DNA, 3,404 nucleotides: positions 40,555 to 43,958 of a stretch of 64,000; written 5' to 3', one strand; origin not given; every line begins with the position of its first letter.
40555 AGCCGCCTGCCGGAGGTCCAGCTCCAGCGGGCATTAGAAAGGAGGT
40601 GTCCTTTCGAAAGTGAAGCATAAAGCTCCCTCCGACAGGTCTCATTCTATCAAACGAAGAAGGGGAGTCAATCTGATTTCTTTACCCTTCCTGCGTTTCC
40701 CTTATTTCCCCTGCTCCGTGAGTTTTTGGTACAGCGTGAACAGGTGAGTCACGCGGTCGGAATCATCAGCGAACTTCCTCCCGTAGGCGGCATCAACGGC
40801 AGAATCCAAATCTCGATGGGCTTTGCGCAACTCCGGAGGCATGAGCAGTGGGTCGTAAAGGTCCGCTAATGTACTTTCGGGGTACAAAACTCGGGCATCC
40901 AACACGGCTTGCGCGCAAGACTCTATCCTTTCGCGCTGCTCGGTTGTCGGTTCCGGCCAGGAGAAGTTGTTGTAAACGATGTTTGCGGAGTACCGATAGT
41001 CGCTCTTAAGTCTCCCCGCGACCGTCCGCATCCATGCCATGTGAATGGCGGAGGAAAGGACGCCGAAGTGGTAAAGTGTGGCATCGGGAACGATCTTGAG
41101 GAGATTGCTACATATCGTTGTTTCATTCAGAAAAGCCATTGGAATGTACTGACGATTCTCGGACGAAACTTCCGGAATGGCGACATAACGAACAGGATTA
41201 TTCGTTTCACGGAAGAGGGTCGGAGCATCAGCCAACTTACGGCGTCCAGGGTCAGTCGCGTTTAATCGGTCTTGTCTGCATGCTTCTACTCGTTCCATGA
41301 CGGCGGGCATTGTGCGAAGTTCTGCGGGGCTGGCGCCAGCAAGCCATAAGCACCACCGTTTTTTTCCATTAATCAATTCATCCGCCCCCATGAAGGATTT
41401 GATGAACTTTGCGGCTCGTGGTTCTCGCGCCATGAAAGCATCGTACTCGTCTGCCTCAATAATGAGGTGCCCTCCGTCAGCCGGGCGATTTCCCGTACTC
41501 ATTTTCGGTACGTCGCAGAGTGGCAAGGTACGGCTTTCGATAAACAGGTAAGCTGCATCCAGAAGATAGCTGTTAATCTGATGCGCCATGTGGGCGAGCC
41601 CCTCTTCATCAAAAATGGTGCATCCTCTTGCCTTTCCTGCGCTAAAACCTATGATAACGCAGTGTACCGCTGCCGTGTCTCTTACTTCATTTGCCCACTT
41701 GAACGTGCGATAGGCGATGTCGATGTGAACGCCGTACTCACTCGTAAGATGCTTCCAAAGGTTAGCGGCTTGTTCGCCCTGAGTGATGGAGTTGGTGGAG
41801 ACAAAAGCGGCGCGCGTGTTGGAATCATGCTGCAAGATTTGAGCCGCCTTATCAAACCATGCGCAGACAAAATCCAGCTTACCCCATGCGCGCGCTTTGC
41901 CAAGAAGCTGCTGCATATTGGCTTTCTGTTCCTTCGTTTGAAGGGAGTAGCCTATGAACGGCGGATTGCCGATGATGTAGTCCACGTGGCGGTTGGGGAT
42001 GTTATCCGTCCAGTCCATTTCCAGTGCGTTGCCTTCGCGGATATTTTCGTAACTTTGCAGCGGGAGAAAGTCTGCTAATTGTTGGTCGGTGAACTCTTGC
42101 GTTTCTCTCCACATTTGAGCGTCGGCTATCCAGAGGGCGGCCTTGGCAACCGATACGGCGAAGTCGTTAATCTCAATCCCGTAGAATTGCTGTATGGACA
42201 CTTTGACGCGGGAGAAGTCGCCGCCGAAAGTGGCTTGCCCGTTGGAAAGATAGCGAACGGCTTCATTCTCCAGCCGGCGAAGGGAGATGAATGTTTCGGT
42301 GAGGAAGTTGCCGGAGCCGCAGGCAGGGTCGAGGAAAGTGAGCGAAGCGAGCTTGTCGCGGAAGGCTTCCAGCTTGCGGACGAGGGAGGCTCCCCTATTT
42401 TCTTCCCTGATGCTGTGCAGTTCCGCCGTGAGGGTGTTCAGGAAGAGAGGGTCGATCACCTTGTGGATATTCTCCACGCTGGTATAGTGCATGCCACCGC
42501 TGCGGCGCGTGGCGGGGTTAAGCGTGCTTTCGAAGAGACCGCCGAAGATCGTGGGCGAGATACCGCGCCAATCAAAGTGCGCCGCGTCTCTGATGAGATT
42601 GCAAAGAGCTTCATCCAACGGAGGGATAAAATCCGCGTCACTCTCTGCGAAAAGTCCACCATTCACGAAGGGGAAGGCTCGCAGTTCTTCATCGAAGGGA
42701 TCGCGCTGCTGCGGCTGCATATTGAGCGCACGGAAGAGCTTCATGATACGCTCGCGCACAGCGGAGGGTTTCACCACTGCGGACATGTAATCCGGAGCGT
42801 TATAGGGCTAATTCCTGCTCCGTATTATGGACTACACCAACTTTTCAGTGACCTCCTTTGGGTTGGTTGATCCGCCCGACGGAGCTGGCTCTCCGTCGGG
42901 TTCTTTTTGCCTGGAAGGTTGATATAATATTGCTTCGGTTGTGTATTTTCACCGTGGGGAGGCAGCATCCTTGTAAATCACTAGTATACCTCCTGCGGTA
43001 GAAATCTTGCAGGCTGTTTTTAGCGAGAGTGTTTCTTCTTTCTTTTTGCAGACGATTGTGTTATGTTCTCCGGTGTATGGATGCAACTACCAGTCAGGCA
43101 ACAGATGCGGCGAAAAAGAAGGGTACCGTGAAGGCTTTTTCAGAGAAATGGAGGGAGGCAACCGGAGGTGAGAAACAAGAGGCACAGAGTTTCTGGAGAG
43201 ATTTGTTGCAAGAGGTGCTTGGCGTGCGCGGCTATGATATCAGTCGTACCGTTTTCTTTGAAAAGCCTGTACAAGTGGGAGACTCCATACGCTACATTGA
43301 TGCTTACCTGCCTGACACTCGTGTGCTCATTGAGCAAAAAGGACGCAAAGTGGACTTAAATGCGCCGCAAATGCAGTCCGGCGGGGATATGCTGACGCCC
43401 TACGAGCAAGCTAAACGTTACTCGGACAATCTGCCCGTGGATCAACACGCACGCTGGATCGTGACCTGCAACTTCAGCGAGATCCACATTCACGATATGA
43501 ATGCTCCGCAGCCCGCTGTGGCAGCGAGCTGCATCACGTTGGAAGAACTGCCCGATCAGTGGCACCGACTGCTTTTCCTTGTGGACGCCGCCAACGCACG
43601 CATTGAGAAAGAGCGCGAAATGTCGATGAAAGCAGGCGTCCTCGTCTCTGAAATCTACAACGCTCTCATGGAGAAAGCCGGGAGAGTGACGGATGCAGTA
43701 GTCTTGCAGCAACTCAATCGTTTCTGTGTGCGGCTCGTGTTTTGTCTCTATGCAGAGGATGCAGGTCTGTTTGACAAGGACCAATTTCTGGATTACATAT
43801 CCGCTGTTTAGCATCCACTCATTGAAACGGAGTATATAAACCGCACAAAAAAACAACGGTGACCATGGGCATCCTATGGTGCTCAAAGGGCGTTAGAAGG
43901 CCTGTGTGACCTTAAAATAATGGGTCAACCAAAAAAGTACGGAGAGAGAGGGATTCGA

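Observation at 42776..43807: MmeI-family Type IIL restriction-modification gene split head-to-head by a precise ~1 kb inversion bounded by a 21-bp inverted repeat: candidate intragenic phase switch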

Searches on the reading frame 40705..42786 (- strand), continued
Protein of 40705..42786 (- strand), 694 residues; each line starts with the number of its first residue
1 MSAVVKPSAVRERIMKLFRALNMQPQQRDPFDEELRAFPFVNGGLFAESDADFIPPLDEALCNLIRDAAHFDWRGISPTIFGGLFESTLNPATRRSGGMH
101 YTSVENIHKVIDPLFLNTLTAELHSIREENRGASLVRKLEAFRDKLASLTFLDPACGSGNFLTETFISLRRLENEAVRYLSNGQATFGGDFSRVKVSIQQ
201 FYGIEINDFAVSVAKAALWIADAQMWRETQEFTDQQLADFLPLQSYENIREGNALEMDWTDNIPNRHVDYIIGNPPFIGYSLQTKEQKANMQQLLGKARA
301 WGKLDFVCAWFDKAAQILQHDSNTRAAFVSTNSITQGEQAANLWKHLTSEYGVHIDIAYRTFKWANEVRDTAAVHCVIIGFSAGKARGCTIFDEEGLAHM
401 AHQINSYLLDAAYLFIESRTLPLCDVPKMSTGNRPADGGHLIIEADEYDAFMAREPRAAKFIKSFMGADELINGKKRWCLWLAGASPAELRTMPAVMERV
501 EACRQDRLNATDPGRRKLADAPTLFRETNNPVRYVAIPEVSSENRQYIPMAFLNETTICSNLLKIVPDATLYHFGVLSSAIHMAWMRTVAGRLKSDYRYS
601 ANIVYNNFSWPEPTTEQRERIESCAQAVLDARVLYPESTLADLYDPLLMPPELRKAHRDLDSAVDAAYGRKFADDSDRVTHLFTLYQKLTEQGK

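Call 20: find_encoding_contigs(protein=P0125, flank=5000, max_places=10)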
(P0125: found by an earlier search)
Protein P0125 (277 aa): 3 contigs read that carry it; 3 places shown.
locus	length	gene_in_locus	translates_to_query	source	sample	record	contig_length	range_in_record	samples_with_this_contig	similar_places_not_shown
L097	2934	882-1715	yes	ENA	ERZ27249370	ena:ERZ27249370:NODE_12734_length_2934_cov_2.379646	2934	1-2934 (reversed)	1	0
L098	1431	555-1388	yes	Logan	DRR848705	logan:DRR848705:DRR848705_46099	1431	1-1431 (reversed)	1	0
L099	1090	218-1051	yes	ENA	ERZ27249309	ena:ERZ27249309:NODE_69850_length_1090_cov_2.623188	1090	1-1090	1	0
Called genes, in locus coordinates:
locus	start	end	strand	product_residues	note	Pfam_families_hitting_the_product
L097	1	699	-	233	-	?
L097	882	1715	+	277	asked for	PF20464:MmeI_N, PF20465:MmeI_hel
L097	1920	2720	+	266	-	-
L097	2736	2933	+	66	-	?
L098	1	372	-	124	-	?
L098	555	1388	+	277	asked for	PF20464:MmeI_N, PF20465:MmeI_hel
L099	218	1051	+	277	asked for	PF20464:MmeI_N, PF20465:MmeI_hel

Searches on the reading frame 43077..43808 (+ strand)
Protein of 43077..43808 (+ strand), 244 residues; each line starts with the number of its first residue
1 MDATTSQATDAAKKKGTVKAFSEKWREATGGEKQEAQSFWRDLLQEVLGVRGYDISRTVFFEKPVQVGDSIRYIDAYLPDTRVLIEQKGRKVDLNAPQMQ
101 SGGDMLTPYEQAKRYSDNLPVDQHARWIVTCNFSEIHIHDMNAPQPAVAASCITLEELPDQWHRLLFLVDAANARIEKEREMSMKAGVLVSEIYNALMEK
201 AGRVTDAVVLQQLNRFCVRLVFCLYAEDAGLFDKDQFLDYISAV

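Call 6: search_protein_families(library=pfam, proteins=[window:43077-43808:+])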
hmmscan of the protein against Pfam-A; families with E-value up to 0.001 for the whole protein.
window:43077-43808:+ (244 aa): 2 families
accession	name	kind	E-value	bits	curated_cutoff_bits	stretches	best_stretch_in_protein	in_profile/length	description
PF20464.3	MmeI_N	-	2.8e-31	109.6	27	1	19-199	4-180/181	MmeI, N-terminal domain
PF20465.4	MmeI_hel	-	7.9e-10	39.8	27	1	211-242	1-33/75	MmeI, helicase spacer domain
